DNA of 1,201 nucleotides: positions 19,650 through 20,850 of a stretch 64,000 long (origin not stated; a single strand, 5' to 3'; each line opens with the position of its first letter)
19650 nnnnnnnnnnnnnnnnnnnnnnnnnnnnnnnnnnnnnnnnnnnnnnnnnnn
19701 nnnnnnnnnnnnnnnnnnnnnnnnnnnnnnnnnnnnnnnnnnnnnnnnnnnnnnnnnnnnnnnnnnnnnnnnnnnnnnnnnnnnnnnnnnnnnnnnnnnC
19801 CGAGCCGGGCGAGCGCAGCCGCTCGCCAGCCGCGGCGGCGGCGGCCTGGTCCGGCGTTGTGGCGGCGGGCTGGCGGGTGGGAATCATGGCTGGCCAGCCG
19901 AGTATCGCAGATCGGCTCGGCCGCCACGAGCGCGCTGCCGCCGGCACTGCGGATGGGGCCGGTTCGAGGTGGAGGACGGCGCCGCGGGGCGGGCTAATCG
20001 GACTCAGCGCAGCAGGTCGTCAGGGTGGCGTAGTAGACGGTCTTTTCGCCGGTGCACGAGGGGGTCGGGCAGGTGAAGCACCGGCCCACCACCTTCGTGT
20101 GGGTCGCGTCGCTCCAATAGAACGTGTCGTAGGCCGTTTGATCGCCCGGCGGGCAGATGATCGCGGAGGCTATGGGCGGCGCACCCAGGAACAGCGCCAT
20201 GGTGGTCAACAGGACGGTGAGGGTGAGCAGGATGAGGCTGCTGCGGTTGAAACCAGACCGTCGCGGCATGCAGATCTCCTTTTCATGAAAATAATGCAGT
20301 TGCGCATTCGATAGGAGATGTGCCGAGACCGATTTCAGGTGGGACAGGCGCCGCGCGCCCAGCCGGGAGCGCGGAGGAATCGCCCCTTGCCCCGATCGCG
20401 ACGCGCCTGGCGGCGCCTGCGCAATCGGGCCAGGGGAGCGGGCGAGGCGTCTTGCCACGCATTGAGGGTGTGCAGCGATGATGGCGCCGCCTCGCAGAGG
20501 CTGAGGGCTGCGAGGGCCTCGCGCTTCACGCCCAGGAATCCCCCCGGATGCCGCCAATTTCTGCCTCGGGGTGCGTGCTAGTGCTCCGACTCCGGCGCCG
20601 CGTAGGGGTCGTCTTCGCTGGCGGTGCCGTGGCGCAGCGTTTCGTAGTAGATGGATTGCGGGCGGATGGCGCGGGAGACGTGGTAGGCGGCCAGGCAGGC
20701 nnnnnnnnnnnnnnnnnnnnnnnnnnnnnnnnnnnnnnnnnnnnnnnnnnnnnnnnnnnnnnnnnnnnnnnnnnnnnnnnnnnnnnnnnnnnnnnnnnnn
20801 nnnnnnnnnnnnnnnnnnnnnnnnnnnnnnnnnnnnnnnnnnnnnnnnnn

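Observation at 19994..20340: Secreted 8-Cys mini-protein with its own AT-rich promoter-like region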

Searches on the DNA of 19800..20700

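Call 17: search_rna_families(source=window, start=19800, end=20700, threshold=evalue, max_evalue=10)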
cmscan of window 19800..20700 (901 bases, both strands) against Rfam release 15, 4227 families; matches with E-value up to 10: 2.
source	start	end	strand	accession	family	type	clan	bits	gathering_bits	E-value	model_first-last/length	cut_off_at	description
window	20025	20135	-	RF02819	V_AS7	Gene; antisense;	-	14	90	5.4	1-169/169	no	Vibrio RNA AS7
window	20485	20520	+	RF02225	sX6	Gene; sRNA;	-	10.1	40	4.4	194-229/342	no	Proteobacterial sRNA sX6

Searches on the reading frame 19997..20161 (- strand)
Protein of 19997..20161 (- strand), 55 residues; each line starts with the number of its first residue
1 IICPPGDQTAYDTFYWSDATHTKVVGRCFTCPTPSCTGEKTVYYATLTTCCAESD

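Call 23: search_protein_representatives(protein=window:19997-20161:-)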
Query: 55 residues. Proteins with E-value up to 0.001 (for the whole library): 6; up to 1e-10: 1; up to 1e-30: 1. The best 6 are listed.
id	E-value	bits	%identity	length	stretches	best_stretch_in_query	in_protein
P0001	2.7e-31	121.8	100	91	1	1-55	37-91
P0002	2.5e-08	49.7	31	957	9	1-44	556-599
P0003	2.0e-05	40.5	43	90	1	1-52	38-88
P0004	3.1e-05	39.9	42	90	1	1-53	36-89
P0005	7.2e-04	35.7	42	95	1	2-51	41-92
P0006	9.6e-04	35.3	52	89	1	2-52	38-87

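Call 34: find_encoding_contigs(protein=P0006, flank=6000, max_places=3)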
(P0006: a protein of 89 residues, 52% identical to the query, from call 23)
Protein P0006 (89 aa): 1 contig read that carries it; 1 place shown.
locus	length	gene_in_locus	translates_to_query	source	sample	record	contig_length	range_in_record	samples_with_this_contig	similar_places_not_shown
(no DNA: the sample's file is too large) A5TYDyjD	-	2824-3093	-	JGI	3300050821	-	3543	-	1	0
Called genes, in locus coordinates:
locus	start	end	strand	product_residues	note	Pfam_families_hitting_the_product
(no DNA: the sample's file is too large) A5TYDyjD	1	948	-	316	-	?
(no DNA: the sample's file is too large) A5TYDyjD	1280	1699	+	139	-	PF01253:SUI1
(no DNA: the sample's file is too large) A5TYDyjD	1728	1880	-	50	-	-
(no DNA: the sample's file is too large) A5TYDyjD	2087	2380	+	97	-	-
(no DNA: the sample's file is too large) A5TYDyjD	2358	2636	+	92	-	-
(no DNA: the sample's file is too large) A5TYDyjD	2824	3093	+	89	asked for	-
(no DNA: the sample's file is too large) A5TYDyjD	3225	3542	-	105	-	?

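Call 39: search_solved_structures(query=A3, max_evalue=10)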
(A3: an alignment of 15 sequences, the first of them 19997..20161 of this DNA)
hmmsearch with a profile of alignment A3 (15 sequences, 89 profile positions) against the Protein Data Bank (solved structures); distinct sequences matched with E-value up to 10: 2.
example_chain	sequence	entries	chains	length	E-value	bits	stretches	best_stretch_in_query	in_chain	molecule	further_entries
5hwi_A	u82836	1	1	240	0.42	14.2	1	23-67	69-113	Glutathione-specific gamma-glutamylcyclotransferase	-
5hwk_A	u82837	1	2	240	0.62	13.6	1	27-67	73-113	Glutathione-specific gamma-glutamylcyclotransferase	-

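Call 45: predict_structure(alignment_id=A3)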
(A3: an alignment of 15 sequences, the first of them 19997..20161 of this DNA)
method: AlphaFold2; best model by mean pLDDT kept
length: 55 residues; sequences in the alignment: 15
mean_pLDDT: 92.9   pTM: 0.71
mean pLDDT of the five models: 92.9, 92.4, 92.0, 91.7, 85.5
residues with pLDDT >= 90: 45; 70-90: 9; 50-70: 1; < 50: 0
segments of 3 or more residues with pLDDT < 50: none
pLDDT, mean of each block of 10 residues (from residue 1): 91 97 96 92 96 78
secondary structure, 60 per line:
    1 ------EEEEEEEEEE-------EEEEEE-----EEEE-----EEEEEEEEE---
elements in order: E7-16 E24-29 E35-38 E44-52

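Call 51: fold_search(model_id=the predicted structure, library=pdb)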
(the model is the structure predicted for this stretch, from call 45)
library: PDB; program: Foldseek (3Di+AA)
matches with E <= 10: 79; with E <= 0.001: 0
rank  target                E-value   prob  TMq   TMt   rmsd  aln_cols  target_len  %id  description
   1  4hqp_F                1.3e+00  0.10  0.25  0.21  11.1        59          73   17  Alpha7 nicotinic receptor chimera and its complex with Alpha bungarotoxin (released 2013-07-17)
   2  9fys_X                1.3e+00  0.09  0.25  0.20  11.3        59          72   22  D11 mAbs bound to alpha-Bungarotoxin (released 2025-07-16)
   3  8vy8_A                1.6e+00  0.08  0.25  0.20  11.4        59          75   20  Recombinant alpha bungarotoxin complexed with HAP peptide (released 2024-03-06)
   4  6uwz_F                1.6e+00  0.08  0.25  0.20  11.2        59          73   24  Cryo-EM structure of Torpedo acetylcholine receptor in complex with alpha-bungarotoxin (released 2020-04-15)
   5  1hc9_A                1.7e+00  0.08  0.25  0.20  11.4        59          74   22  alpha-bungarotoxin complexed with high affinity peptide (released 2001-11-10)
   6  5v6c_C                1.9e+00  0.23  0.38  0.22   5.4        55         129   14  Crystal Structure of the Second beta-Prism Domain of RbmC from V. cholerae (released 2018-01-24)
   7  5v6f_A                2.5e+00  0.20  0.39  0.22   4.7        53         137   17  Crystal Structure of the Second beta-Prism Domain of RbmC from V. cholerae bound to Mannotriose (released 2018-01-17)
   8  4lft_A                2.5e+00  0.06  0.22  0.20   8.4        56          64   21  Structure of alpha-elapitoxin-Dpp2d isolated from Black Mamba (Dendroaspis polylepis) venom (released 2014-06-11)
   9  5v6c_A                2.7e+00  0.18  0.39  0.22   4.7        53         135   17  Crystal Structure of the Second beta-Prism Domain of RbmC from V. cholerae (released 2018-01-24)
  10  1w6b_MODEL_1_A        2.7e+00  0.10  0.29  0.24   7.7        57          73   18  Solution NMR Structure of a Long Neurotoxin from the Venom of the Asian Cobra, 20 Structures (released 2004-12-22)
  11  8da0_E                2.8e+00  0.04  0.20  0.18  12.1        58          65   21  Crystal structure of Mamba alpha-neurotoxin in complex with Centi-LNX-D09 antibody (released 2023-06-14)
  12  8d9y_L                3.0e+00  0.06  0.25  0.23  11.6        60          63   18  Crystal structure of Taipan alpha-neurotoxin in complex with Centi-LNX-D09 antibody (released 2023-06-14)
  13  4lft_B                3.2e+00  0.05  0.24  0.19  11.2        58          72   19  Structure of alpha-elapitoxin-Dpp2d isolated from Black Mamba (Dendroaspis polylepis) venom (released 2014-06-11)
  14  7koo_F                3.3e+00  0.04  0.22  0.19  11.5        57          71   21  Alpha-7 nicotinic acetylcholine receptor bound to alpha-bungarotoxin in a resting state (released 2021-03-17)
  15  7wap_A                3.5e+00  0.41  0.50  0.23   5.3        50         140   18  Mevo lectin mutant D134A (released 2022-12-21)
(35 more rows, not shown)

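Call 62: find_homologous_proteins(query=A4, max_evalue=10)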
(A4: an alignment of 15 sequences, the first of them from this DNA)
Query A4 (15 sequences) (55 aa, profile of the alignment): 21 proteins with E <= 10 among 179 candidates.
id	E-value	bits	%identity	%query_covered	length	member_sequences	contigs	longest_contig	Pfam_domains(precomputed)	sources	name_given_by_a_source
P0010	4.2e-26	108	43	93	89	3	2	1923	-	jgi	jgi:hypothetical protein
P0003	3.2e-25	106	43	93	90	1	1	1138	-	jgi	jgi:hypothetical protein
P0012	8.2e-25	104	39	93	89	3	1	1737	-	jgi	jgi:hypothetical protein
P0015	2.5e-24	103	35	93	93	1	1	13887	-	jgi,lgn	jgi:hypothetical protein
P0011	2.6e-24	103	39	93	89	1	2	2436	-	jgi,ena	jgi:hypothetical protein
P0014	4.0e-24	102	35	93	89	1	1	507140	-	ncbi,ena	-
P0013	4.2e-22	96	37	93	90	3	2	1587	-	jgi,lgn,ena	-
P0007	1.2e-20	91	37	96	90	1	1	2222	-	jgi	jgi:hypothetical protein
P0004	2.2e-20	90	41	96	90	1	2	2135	-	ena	-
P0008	1.8e-19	87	42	93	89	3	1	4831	-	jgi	jgi:hypothetical protein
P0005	5.7e-19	86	41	82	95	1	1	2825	-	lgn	-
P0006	1.5e-18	84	45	93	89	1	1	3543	-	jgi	jgi:hypothetical protein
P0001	7.3e-18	82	100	100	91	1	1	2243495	-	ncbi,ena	-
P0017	5.6e-16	76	42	96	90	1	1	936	-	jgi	jgi:hypothetical protein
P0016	5.6e-15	73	45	93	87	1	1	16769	-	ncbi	-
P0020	4.1e-13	67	43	93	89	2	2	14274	-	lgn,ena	-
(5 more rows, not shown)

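Call 64: find_encoding_contigs(protein=P0020, flank=8000, max_places=3)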
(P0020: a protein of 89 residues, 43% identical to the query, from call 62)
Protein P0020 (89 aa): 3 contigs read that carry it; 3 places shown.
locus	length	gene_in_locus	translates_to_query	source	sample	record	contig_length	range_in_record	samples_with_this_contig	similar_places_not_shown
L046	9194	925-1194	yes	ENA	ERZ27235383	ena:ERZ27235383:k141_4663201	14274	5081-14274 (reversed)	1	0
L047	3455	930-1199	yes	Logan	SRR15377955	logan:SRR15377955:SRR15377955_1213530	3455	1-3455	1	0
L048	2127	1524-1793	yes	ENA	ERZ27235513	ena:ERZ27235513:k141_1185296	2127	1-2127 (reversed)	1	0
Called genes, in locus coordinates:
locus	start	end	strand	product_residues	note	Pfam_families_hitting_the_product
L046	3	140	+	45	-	?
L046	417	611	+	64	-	-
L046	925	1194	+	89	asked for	-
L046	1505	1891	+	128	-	-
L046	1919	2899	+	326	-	-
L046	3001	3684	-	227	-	-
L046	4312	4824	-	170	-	-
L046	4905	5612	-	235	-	PF23169:HalD (faint)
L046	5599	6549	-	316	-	PF01209:Ubie_methyltran, PF13489:Methyltransf_23 (weak), PF08241:Methyltransf_11, PF08242:Methyltransf_12, PF13649:Methyltransf_25, PF13847:Methyltransf_31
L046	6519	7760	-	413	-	PF01073:3Beta_HSD (faint), PF01370:Epimerase, PF13460:NAD_binding_10 (faint), PF16363:GDP_Man_Dehyd (faint), PF01370:Epimerase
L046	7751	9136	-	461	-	PF02784:Orn_Arg_deC_N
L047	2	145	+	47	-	?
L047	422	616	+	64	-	-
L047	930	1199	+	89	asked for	-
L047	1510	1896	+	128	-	-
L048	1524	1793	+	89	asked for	-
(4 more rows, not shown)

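Call 74: fold_search(model_id=the predicted structure, library=viral)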
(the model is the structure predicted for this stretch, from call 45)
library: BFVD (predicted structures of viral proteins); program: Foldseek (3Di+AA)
matches with E <= 10: 48; with E <= 0.001: 0
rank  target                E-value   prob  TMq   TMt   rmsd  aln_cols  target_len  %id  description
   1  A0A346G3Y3            2.6e+00  0.12  0.31  0.06  14.3        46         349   11  (no name in the UniProt tables at hand)
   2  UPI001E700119         2.9e+00  0.38  0.45  0.27   7.6        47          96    6  (no name look-up for this kind of identifier)
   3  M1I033                3.1e+00  0.23  0.44  0.06   6.0        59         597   14  (no name in the UniProt tables at hand)
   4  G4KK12                3.6e+00  0.14  0.43  0.25   5.9        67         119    9  (no name in the UniProt tables at hand)
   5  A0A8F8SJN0            3.8e+00  0.10  0.31  0.07   7.6        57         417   12  (no name in the UniProt tables at hand)
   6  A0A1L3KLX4            4.5e+00  0.08  0.32  0.12   8.2        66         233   12  (no name in the UniProt tables at hand)
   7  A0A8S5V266            4.7e+00  0.08  0.29  0.19   5.5        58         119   10  Uncharacterized protein [Myoviridae sp. ctJ2i1]
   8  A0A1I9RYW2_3          5.0e+00  0.11  0.39  0.03   7.3        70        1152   16  (no name in the UniProt tables at hand)
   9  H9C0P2                5.0e+00  0.03  0.22  0.04  12.7        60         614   10  (no name in the UniProt tables at hand)
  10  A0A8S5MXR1            5.3e+00  0.07  0.30  0.27   5.4        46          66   15  Uncharacterized protein [Podoviridae sp. ctlSr7]
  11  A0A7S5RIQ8            5.6e+00  0.08  0.30  0.29   7.8        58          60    5  (no name in the UniProt tables at hand)
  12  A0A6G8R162            5.9e+00  0.02  0.20  0.04  11.0        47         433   17  Minor tail protein [Microbacterium phage Arete]
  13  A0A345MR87            6.2e+00  0.06  0.31  0.06   4.9        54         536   13  (no name in the UniProt tables at hand)
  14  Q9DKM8                6.5e+00  0.15  0.48  0.34   6.7        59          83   10  Uncharacterized protein [Spodoptera frugiperda ascovirus 1a]
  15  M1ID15                6.5e+00  0.13  0.42  0.10   6.4        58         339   17  (no name in the UniProt tables at hand)
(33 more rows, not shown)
